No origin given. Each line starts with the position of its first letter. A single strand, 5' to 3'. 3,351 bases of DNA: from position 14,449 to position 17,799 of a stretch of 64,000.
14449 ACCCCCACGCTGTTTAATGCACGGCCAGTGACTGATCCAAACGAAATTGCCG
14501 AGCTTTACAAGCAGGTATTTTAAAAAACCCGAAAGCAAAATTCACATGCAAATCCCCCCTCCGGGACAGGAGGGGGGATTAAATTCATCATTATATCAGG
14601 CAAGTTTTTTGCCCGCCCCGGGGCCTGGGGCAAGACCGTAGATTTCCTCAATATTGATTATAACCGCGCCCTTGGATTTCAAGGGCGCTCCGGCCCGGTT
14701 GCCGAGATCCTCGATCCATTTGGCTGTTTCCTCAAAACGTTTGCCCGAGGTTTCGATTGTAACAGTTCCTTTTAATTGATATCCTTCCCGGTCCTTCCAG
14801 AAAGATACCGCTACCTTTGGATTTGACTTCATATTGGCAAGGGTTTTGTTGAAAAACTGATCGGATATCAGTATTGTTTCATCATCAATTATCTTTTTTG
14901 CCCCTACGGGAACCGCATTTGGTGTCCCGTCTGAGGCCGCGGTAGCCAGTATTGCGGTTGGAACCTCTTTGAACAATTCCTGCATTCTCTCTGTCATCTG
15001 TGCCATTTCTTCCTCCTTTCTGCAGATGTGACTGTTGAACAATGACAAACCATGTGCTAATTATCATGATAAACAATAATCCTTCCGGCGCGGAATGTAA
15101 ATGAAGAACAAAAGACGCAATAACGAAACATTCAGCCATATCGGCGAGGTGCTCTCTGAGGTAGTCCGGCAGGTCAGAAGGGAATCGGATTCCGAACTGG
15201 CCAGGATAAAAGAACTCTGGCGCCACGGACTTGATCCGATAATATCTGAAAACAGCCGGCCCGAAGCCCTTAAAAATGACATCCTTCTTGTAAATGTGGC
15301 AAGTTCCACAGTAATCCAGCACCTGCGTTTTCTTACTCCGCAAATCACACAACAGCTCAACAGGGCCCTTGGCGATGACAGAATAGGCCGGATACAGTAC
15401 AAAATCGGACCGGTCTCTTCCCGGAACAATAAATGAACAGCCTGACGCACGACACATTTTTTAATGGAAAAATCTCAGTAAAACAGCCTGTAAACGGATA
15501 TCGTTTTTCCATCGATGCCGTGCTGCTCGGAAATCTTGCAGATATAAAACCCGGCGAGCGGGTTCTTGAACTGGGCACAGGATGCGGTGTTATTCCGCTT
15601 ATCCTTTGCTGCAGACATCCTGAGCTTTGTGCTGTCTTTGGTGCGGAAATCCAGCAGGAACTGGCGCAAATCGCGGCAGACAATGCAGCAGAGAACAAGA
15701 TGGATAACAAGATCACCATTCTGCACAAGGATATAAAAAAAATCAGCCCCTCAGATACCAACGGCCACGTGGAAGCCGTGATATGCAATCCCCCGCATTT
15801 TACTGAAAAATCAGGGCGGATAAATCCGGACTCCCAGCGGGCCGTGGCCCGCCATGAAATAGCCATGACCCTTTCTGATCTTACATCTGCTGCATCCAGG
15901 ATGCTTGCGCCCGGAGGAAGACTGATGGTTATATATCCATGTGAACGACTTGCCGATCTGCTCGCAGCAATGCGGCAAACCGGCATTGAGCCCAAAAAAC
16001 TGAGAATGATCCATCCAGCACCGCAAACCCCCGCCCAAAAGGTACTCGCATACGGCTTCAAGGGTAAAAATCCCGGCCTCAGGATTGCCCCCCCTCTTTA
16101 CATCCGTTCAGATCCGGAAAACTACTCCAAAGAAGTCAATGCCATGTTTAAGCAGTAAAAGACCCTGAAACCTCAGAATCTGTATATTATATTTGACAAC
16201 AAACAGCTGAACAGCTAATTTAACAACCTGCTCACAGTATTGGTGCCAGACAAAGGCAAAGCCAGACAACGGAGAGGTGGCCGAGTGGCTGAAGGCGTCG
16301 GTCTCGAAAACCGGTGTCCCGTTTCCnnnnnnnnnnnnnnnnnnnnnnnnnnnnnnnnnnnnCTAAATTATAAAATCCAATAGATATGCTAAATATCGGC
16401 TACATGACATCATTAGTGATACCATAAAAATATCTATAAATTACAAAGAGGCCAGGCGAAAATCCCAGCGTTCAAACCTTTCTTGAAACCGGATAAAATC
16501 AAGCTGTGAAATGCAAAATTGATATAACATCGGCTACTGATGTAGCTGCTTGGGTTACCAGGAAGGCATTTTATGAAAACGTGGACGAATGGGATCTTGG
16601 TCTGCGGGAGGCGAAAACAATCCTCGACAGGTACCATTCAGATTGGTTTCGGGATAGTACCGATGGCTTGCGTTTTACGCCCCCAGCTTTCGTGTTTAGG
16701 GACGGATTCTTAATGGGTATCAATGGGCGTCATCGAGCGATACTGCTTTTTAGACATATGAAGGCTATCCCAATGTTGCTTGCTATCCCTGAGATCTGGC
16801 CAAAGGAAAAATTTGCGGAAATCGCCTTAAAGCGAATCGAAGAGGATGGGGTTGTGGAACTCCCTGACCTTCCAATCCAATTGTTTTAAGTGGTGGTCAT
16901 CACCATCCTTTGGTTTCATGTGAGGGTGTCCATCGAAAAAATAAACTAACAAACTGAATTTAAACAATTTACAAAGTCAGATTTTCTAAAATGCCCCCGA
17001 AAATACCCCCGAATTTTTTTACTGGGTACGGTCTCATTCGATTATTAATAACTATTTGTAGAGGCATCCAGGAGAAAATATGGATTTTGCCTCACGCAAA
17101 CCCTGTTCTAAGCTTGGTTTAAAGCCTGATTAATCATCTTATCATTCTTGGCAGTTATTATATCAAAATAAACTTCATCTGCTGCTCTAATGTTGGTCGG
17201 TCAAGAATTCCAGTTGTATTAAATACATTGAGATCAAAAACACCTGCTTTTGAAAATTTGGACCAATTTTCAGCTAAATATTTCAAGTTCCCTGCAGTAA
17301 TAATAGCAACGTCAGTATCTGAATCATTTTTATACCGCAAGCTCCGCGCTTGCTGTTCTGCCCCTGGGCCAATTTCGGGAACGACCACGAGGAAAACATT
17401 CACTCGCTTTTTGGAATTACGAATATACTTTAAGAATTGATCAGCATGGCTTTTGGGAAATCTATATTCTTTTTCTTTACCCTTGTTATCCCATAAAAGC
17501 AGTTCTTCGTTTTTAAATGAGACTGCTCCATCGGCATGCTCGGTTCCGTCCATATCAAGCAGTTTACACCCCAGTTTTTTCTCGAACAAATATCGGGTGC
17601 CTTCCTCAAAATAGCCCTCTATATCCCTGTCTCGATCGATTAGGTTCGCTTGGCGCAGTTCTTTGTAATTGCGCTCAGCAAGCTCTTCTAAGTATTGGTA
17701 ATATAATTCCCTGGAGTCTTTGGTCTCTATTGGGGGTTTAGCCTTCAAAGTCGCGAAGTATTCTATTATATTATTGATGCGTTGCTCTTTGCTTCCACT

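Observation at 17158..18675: Orphan SAP-SAP-FokI-like nuclease with a large unassigned N-terminal domain and no methyltransferase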

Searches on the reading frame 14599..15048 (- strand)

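Call 11: search_protein_families(library=pfam, proteins=[window:14599-15048:-], max_evalue=0.01)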
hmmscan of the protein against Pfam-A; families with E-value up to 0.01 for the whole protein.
window:14599-15048:- (150 aa): 3 families
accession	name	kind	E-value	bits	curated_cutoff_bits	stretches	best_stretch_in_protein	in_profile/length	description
PF01243.27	PNPOx_N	-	1e-20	74.7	28.1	1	18-138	1-118/120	Pyridoxamine 5'-phosphate oxidase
PF16242.11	Pyrid_ox_like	-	0.00075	19.5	28.8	1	19-102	3-88/149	Pyridoxamine 5'-phosphate oxidase like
PF04289.18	DUF447_N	-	0.0022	18.4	24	1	33-87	4-55/114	Protein of unknown function (DUF447) N-terminal domain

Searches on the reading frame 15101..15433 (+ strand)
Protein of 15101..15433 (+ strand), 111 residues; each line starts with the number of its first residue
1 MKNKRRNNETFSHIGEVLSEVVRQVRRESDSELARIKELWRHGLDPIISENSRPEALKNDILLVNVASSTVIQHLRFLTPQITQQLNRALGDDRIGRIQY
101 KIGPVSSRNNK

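Call 11: search_protein_families(library=pfam, proteins=[window:15101-15433:+], max_evalue=0.01)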
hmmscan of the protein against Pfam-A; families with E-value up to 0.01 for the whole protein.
window:15101-15433:+ (111 aa): 1 family
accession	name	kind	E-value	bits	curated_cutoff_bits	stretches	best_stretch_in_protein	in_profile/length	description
PF05258.17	DciA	-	3.8e-15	56.3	24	1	14-99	2-88/89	Dna[CI] antecedent, DciA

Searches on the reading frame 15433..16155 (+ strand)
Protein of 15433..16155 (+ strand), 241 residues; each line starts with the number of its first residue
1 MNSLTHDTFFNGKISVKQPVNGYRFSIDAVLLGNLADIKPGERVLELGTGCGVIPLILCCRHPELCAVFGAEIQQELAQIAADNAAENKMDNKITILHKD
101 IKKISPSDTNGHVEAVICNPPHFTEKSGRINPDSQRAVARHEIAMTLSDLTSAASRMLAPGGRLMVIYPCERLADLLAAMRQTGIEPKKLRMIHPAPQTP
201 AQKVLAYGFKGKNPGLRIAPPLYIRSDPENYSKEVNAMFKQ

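Call 11: search_protein_families(library=pfam, proteins=[window:15433-16155:+], max_evalue=0.01)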
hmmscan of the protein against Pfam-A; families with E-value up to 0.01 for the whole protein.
window:15433-16155:+ (241 aa): 13 families
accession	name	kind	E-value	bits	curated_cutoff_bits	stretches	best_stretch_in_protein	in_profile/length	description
PF05175.20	MTS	-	3.8e-10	40.1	23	1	30-167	22-139/170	Methyltransferase small domain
PF13847.12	Methyltransf_31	-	2.5e-07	30.9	27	1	38-182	1-124/145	Methyltransferase domain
PF08704.16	GCD14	-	2.1e-06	28.1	26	1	26-119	26-120/247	tRNA methyltransferase complex GCD14 subunit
PF01170.24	UPF0020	-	2.2e-06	27.9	22.3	1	67-189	78-185/197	RMKL-like, methyltransferase domain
PF13649.12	Methyltransf_25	-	8.2e-06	26.9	27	1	44-124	1-78/97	Methyltransferase domain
PF01135.25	PCMT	-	3.4e-05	24.2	20.3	1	28-97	62-129/210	Protein-L-isoaspartate(D-aspartate) O-methyltransferase (PCMT)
PF13489.12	Methyltransf_23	-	0.00014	22.1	27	1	34-175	16-125/164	Methyltransferase domain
PF06325.19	PrmA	-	0.00034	20.7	22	1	38-119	159-233/296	Ribosomal protein L11 methyltransferase (PrmA)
PF05971.18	Methyltransf_10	-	0.00049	20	23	1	30-166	92-235/299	RNA methyltransferase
PF02475.24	TRM5-TYW2_MTfase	-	0.00066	20.1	28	1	38-125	34-117/164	TRM5/TYW2 methyltransferase domain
PF08241.18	Methyltransf_11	-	0.0024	18.9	21.2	0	45-119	1-67/95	Methyltransferase domain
PF00398.26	RrnaAD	-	0.0055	16.3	24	1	36-108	26-92/263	Ribosomal RNA adenine dimethylase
PF10294.15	Methyltransf_16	-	0.0068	16.6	21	0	42-96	48-102/174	Lysine methyltransferase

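Call 94: search_protein_families(library=ncbifam, proteins=[window:15433-16155:+], max_evalue=0.001)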
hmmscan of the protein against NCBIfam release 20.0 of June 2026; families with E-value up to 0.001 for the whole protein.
window:15433-16155:+ (241 aa): 22 families
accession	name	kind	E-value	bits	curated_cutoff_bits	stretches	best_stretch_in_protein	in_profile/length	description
NF047853.1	tRm6a37MtseTrmN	equivalog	1.5e-26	93.6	350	1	25-239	28-237/244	tRNA(1)(Val) (adenine(37)-N(6))-methyltransferase TrmN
TIGR03534.1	RF_mod_PrmC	equivalog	1e-14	54.6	199.1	1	8-179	54-230/253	peptide chain release factor N(5)-glutamine methyltransferase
TIGR00536.1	hemK_fam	subfamily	1.6e-09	37.2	115.5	1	9-130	80-200/286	HemK family protein methyltransferase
NF011529.0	PRK14968.1-3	equivalog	1.3e-08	34.5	162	1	14-131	8-118/198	putative methyltransferase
NF043040.1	corrin_prot_MT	hypoth_equivalog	1.2e-07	31.4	180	1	37-117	37-115/216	corrinoid protein-associated methyltransferase CpaM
TIGR02469.1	CbiT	equivalog_domain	1.8e-07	31.4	78.3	1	31-117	11-93/124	precorrin-6Y C5,15-methyltransferase (decarboxylating) subunit CbiT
NF011530.0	PRK14968.1-4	equivalog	3e-07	30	243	1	11-185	8-175/202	putative methyltransferase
TIGR03533.1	L3_gln_methyl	equivalog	5.4e-07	29.2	229.7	1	34-127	112-204/284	50S ribosomal protein L3 N(5)-glutamine methyltransferase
NF008823.0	PRK11873.1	subfamily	1.7e-06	27.7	263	1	34-119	71-153/272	arsenite methyltransferase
NF041943.1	GPPMT_Stmyces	equivalog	3e-06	27.3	400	0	29-100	66-135/272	geranyl diphosphate 2-C-methyltransferase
NF002421.0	PRK01544.1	equivalog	4.7e-05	22.3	567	1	42-124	140-218/524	bifunctional peptide chain release factor N(5)-glutamine methyltransferase PrmC/tRNA (guanosine(46)-N7)-methyltransferase TrmB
NF041536.1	ArsM_DUF2284_UU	exception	6.3e-05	21.5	575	1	35-166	71-180/459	arsenite methyltransferase/DUF2284 domain selenoprotein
TIGR00755.1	ksgA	equivalog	7.3e-05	22.2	171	1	35-121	24-103/256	16S rRNA (adenine(1518)-N(6)/adenine(1519)-N(6))-dimethyltransferase RsmA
TIGR00537.1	hemK_rel_arch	hypoth_equivalog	7.7e-05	22.5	87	1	29-125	8-95/179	HemK2/MTQ2 family protein methyltransferase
NF009639.0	PRK13168.1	equivalog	0.00013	21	458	1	35-121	295-379/446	23S rRNA (uracil(1939)-C(5))-methyltransferase RlmD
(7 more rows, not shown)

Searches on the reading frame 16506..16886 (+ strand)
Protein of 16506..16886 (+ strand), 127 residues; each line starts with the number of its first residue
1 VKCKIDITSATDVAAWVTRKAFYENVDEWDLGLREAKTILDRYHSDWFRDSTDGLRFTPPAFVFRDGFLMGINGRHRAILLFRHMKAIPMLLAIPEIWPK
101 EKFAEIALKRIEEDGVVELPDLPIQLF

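Call 11: search_protein_families(library=pfam, proteins=[window:16506-16886:+], max_evalue=0.01)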
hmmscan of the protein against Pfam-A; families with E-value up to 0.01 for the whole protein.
window:16506-16886:+ (127 aa): 0 families

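Call 43: search_protein_families(library=phrogs, proteins=[window:16506-16886:+], max_evalue=0.1)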
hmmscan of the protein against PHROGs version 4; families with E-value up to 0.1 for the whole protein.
window:16506-16886:+ (127 aa): 0 families

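Call 90: find_homologous_proteins(query=window:16506-16886:+, max_evalue=0.001)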
Query window:16506-16886:+ (127 aa): 36 proteins with E <= 0.001 among 45 candidates.
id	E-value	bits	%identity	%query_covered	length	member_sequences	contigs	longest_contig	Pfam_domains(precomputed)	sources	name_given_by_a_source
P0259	3.9e-81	287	100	100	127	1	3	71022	-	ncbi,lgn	ncbi:MAG: hypothetical protein ACOC03_01270 [Desulfosalsimonas sp.]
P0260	9.2e-47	176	63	98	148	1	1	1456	-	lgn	-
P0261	1.7e-46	175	64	98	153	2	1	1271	-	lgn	-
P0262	8.6e-46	173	63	98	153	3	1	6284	-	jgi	-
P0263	2.0e-45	172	63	98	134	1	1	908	-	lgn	-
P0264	2.3e-45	171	64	98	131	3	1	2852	-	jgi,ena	-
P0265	6.9e-45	170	64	98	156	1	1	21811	-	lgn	-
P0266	1.3e-44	169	63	99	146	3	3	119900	-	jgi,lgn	jgi:hypothetical protein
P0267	1.9e-44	168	63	98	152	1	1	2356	-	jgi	-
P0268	8.5e-44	166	61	99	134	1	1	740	-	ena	-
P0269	2.1e-43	165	62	98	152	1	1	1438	-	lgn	-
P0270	2.4e-43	165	63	98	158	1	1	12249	-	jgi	jgi:hypothetical protein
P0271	3.3e-43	164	60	99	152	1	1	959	-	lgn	-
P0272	5.2e-43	164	61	98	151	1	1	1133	-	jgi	jgi:hypothetical protein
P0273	1.2e-42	163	62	98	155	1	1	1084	-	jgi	jgi:hypothetical protein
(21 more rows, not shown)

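Call 91: find_encoding_contigs(protein=P0266, flank=8000, max_places=3)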
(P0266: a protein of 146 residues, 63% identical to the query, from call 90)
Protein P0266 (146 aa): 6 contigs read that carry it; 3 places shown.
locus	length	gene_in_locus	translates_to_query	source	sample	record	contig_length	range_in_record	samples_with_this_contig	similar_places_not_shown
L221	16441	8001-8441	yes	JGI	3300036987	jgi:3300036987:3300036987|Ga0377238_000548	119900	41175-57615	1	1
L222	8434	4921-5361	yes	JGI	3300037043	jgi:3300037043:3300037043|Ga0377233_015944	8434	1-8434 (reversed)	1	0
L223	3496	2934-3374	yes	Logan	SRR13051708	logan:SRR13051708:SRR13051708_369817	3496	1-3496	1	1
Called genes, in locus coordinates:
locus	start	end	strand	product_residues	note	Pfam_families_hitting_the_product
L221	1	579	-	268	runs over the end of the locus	-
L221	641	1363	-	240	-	-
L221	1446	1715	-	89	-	PF12844:HTH_19 (weak)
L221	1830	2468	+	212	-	-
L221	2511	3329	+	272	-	-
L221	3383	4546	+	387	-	-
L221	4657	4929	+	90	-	-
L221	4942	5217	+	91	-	PF12844:HTH_19, PF01381:HTH_3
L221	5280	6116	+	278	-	-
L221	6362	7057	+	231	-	-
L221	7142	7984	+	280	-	-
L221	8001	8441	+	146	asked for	-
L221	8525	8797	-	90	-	PF00216:Bac_DNA_binding, PF18291:HU-HIG (weak)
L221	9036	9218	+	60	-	-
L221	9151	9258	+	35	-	-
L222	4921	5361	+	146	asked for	-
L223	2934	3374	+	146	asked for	-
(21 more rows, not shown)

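Call 92: find_encoding_contigs(protein=P0265, flank=8000, max_places=2)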
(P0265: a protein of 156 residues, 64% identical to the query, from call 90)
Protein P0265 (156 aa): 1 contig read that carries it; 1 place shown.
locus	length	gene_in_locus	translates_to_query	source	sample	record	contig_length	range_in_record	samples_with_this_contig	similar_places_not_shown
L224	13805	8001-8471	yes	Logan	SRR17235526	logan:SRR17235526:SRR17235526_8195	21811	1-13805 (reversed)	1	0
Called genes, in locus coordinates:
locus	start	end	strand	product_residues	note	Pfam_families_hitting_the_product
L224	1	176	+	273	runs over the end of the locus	PF12974:Phosphonate-bd (faint), PF00497:SBP_bac_3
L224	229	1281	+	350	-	PF13379:NMT1_2, PF04069:OpuAC (weak), PF09084:NMT1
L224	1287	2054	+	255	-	PF02463:SMC_N (faint), PF00005:ABC_tran, PF13304:AAA_21 (weak)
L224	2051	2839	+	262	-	PF00528:BPD_transp_1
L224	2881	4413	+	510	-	PF00501:AMP-binding, PF13193:AMP-binding_C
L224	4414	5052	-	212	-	PF02581:TMP-TENI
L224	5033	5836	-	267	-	PF02110:HK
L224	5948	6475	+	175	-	PF08212:Lipocalin_2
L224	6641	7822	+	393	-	PF13784:Fic_N, PF02661:Fic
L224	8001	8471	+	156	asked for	-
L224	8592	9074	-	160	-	PF01750:HycI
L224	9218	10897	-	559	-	PF27537:HoxH (weak), PF00374:NiFeSe_Hases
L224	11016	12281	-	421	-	PF03916:NrfD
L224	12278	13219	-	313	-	PF13187:Fer4_9 (faint), PF25160:LdpA_Fe-S-bd (faint), PF14697:Fer4_21 (faint), PF00037:Fer4 (faint), PF12797:Fer4_2 (faint), PF12837:Fer4_6 (faint), PF13247:Fer4_11, PF12838:Fer4_7 (weak), +2 more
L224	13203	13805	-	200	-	?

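Call 94: search_protein_families(library=ncbifam, proteins=[window:16506-16886:+], max_evalue=0.001)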
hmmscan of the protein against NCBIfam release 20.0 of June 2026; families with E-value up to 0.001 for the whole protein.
window:16506-16886:+ (127 aa): 0 families

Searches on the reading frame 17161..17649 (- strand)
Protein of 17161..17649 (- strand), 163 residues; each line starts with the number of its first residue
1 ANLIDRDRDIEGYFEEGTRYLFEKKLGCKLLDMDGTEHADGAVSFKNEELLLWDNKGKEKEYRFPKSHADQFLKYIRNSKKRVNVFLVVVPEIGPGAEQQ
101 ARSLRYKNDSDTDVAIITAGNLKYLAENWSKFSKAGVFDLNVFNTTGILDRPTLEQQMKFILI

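Call 98: find_homologous_proteins(query=A5, max_evalue=0.001)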
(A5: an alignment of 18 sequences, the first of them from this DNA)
Query A5 (18 sequences) (163 aa, profile of the alignment): 19 proteins with E <= 0.001 among 997 candidates.
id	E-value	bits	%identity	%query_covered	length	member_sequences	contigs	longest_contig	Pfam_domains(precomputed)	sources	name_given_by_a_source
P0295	7.2e-65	236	70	98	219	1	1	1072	PF09254.19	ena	-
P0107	4.1e-62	227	64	98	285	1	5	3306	PF09254.19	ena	-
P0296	4.7e-62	226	66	98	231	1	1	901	PF09254.19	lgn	-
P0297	6.9e-62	226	51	98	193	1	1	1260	PF09254.19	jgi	jgi:hypothetical protein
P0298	8.7e-62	226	61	98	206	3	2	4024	PF09254.19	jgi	-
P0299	1.4e-60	222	58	98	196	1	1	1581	PF09254.19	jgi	jgi:hypothetical protein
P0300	4.5e-60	220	60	99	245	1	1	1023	PF09254.19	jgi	jgi:hypothetical protein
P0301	5.3e-58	213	53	98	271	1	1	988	PF09254.19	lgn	-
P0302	9.0e-58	213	49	99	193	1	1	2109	PF09254.19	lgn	-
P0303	3.4e-56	207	50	94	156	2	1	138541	PF09254.19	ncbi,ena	-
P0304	1.8e-53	199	53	90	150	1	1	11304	PF09254.19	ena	-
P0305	5.0e-52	194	57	85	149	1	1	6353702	-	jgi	jgi:hypothetical protein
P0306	4.3e-49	184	52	79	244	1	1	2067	PF02037.34,PF09254.19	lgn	-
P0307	8.7e-49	183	43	98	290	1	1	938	PF09254.19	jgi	-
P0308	1.3e-48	183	45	95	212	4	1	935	PF09254.19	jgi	jgi:hypothetical protein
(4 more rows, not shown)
